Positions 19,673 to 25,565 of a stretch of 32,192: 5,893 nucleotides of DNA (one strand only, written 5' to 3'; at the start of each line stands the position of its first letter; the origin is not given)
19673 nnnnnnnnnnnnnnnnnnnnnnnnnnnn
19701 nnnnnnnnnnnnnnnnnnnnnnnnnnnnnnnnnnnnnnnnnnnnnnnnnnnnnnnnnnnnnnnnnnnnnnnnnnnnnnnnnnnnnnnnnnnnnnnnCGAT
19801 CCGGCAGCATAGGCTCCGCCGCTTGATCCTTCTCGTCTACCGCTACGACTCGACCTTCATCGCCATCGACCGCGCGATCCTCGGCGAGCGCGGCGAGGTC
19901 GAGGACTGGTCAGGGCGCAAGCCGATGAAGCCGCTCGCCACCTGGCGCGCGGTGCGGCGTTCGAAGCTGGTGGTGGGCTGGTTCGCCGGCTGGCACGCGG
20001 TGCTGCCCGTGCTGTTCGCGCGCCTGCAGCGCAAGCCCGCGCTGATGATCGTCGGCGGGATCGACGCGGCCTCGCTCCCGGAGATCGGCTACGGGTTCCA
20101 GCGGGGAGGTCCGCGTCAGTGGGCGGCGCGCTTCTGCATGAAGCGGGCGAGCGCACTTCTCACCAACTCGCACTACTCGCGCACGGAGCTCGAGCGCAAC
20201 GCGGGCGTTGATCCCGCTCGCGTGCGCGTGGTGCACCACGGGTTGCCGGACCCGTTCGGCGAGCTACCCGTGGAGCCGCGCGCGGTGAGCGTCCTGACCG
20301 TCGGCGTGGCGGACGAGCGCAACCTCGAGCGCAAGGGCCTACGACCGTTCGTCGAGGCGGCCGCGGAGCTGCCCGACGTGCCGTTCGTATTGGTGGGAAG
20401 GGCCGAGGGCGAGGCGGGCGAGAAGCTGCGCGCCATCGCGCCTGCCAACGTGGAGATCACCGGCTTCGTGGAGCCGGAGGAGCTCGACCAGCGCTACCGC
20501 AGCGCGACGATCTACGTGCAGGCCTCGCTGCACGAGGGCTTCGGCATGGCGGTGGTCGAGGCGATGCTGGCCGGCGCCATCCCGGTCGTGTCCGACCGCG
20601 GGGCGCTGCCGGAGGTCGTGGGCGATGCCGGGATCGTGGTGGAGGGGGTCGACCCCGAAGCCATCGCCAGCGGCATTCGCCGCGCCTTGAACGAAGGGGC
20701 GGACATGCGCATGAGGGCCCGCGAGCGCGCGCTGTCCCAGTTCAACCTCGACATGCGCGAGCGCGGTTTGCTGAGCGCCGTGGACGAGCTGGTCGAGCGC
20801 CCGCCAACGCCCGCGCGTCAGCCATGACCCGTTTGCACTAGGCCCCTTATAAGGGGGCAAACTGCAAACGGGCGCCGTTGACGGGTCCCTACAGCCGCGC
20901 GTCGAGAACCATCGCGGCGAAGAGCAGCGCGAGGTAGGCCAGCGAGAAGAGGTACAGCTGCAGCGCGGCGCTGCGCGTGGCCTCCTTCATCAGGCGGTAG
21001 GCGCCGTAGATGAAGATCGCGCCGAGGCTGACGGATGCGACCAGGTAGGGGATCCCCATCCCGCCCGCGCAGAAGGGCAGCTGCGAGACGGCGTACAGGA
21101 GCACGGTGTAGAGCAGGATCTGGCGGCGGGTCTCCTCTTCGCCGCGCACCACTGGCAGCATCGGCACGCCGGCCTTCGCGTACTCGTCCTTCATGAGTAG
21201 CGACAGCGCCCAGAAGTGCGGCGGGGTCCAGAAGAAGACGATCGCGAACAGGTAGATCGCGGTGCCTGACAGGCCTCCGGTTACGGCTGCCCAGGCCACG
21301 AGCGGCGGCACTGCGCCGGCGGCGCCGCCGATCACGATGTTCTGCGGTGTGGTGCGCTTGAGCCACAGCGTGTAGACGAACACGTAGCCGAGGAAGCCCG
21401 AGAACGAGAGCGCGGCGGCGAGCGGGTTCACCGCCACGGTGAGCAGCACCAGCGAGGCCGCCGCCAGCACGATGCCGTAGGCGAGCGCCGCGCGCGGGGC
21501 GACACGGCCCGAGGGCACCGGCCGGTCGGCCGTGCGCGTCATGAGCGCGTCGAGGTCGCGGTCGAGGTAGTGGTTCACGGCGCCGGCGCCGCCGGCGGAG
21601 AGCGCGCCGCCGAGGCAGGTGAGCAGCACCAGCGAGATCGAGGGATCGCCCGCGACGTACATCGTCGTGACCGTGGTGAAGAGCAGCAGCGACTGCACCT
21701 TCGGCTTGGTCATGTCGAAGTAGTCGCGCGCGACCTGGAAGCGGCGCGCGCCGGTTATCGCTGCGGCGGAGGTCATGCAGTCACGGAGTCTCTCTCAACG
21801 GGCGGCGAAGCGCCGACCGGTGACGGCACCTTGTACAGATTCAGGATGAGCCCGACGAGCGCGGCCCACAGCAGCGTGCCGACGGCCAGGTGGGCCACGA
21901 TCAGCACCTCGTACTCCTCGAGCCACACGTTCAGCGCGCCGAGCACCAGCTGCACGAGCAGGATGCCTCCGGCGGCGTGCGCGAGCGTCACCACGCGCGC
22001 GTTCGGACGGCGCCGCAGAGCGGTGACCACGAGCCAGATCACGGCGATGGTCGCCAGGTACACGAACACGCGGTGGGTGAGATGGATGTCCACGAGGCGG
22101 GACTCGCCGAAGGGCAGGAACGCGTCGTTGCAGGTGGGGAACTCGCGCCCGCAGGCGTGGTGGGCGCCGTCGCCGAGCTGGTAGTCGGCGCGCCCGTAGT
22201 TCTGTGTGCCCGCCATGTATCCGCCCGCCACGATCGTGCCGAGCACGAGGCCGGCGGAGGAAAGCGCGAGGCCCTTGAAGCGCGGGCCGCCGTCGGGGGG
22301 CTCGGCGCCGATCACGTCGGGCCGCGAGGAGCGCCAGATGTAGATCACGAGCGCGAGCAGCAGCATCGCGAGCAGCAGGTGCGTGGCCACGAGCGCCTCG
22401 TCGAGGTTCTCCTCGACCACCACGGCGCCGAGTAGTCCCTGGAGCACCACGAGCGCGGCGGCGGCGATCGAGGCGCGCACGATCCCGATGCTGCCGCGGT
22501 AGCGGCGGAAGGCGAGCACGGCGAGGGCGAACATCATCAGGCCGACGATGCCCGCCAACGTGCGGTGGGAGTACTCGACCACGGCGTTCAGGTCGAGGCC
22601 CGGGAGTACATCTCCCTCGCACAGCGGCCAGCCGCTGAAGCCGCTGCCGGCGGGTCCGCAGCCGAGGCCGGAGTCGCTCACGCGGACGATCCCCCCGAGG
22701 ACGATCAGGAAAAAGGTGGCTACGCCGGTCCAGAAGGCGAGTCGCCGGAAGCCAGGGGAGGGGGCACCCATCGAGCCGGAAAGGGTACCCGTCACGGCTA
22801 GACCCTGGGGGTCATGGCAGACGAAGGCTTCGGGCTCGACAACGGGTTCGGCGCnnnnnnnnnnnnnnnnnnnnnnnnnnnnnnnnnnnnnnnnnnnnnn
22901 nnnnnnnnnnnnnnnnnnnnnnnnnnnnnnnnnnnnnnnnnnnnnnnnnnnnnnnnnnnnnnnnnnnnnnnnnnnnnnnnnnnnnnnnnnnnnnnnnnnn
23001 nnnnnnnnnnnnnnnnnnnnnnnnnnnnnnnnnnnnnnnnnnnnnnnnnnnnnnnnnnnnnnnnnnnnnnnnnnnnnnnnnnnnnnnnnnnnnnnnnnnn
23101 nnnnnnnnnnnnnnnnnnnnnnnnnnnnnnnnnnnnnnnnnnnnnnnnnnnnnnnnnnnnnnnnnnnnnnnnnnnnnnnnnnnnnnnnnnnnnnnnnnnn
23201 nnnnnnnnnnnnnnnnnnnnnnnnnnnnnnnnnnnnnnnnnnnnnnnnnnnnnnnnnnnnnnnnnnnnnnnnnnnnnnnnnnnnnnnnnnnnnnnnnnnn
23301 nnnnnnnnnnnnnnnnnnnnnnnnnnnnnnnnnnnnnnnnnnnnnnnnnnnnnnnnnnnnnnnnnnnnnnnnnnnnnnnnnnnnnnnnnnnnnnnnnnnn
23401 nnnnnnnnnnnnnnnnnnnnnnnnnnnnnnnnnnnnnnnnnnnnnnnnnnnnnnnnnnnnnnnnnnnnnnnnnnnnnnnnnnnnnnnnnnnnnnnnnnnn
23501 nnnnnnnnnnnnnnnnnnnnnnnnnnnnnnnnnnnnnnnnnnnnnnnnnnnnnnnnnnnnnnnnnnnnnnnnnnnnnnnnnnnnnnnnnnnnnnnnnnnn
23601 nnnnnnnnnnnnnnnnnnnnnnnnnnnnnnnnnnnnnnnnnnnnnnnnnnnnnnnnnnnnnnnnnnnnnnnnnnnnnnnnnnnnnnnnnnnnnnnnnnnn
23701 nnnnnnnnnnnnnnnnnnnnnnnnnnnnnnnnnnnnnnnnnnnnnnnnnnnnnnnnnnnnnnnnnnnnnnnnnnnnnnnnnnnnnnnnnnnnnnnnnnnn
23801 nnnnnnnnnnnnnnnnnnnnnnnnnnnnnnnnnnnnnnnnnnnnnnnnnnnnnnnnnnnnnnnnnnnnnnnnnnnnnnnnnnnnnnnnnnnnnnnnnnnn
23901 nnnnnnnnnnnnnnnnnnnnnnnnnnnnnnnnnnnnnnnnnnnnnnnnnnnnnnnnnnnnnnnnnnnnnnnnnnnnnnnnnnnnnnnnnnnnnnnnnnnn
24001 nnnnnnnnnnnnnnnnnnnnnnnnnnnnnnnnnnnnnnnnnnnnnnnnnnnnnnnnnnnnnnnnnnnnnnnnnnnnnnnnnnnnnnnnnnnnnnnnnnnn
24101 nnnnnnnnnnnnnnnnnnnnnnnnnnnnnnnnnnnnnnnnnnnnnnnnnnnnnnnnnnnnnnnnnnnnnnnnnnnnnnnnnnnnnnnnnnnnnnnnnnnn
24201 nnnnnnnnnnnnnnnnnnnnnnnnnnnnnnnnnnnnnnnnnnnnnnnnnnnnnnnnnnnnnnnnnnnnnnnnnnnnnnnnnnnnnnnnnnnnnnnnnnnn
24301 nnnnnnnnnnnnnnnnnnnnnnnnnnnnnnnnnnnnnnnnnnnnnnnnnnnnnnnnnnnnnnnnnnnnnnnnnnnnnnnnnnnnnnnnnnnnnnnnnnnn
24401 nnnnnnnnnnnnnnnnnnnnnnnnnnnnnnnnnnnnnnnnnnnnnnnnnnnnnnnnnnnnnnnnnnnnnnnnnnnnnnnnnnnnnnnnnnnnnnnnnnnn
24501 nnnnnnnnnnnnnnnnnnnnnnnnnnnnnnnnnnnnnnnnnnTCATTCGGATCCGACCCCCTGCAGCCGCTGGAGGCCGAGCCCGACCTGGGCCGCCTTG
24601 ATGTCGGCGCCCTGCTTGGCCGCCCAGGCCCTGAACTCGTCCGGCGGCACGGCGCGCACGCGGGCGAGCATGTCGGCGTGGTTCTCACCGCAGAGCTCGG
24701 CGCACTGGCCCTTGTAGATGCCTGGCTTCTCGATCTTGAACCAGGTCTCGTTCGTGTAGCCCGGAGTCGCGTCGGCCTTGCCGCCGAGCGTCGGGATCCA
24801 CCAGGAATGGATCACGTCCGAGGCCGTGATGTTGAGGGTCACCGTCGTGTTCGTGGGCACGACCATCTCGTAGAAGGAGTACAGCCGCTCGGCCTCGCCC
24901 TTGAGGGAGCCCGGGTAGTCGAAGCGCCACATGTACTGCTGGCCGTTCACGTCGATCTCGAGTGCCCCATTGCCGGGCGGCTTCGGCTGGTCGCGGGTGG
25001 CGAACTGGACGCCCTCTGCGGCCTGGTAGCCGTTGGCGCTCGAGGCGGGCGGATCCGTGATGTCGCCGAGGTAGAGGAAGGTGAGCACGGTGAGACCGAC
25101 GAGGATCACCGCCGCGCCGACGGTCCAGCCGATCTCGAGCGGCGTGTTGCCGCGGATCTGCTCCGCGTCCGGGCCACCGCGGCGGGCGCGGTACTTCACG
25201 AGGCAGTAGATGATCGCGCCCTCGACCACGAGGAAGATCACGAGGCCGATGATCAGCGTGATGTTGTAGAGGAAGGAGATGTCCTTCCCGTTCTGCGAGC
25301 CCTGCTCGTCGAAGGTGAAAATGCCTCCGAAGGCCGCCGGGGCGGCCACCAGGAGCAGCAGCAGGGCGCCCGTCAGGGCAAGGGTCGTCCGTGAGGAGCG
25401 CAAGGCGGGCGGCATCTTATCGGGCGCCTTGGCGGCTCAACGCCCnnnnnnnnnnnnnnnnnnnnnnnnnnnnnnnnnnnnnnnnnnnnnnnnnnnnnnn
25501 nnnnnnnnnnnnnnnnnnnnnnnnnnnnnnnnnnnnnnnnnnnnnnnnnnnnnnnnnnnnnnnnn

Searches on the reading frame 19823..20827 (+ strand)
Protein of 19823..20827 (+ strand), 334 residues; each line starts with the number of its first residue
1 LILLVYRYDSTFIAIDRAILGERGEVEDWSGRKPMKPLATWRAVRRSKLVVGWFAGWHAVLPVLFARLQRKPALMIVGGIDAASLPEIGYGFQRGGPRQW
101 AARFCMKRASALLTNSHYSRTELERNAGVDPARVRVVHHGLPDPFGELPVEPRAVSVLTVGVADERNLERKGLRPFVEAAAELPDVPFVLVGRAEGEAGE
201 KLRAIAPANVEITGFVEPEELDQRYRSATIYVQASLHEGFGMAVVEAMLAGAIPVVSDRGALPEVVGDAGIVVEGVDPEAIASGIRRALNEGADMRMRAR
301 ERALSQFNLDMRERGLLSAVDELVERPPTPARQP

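Call 51: search_protein_families(library=pfam, proteins=[window:19823-20827:+], max_evalue=0.00001)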
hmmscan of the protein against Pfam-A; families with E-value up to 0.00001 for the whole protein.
window:19823-20827:+ (334 aa): 6 families
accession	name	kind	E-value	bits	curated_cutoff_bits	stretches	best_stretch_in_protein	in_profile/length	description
PF00534.26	Glycos_transf_1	-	3.3e-25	89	26.4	1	168-303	25-169/172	Glycosyl transferases group 1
PF13692.12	Glyco_trans_1_4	-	9.6e-24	84.7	27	1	157-290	4-141/142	Glycosyl transferases group 1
PF20706.3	GT4-conflict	-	9.5e-09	35.1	26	1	131-256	171-309/385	Family 4 Glycosyltransferase in conflict systems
PF13524.12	Glyco_trans_1_2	-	5.6e-07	30.1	25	1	171-313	2-139/144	Glycosyl transferase-like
PF13579.12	Glyco_trans_4_4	-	8.7e-07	29.8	29.7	1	38-139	61-157/158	Glycosyl transferase 4-like domain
PF13439.12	Glyco_transf_4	-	1.1e-06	29.2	28.5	1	96-141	120-166/170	Glycosyltransferase Family 4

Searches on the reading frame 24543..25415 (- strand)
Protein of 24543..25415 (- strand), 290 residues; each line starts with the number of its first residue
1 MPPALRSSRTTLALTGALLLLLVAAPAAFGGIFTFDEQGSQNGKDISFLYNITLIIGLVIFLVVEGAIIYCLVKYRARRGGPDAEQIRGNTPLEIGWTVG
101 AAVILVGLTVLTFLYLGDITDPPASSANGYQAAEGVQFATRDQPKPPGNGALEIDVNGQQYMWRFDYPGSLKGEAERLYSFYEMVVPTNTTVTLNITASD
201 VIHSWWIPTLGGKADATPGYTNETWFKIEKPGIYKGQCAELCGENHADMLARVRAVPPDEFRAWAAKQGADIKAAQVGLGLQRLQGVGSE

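Call 52: search_protein_families(library=pfam, proteins=[window:24543-25415:-], max_evalue=0.00001)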
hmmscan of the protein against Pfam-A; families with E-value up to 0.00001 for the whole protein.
window:24543-25415:- (290 aa): 2 families
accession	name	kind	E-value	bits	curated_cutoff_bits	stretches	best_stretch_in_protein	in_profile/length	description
PF00116.26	COX2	-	8.8e-24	84.2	22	1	178-255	42-119/120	Cytochrome C oxidase subunit II, periplasmic domain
PF02790.20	COX2_TM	-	3.2e-09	37.3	22.8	1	34-113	7-86/88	Cytochrome C oxidase subunit II, transmembrane domain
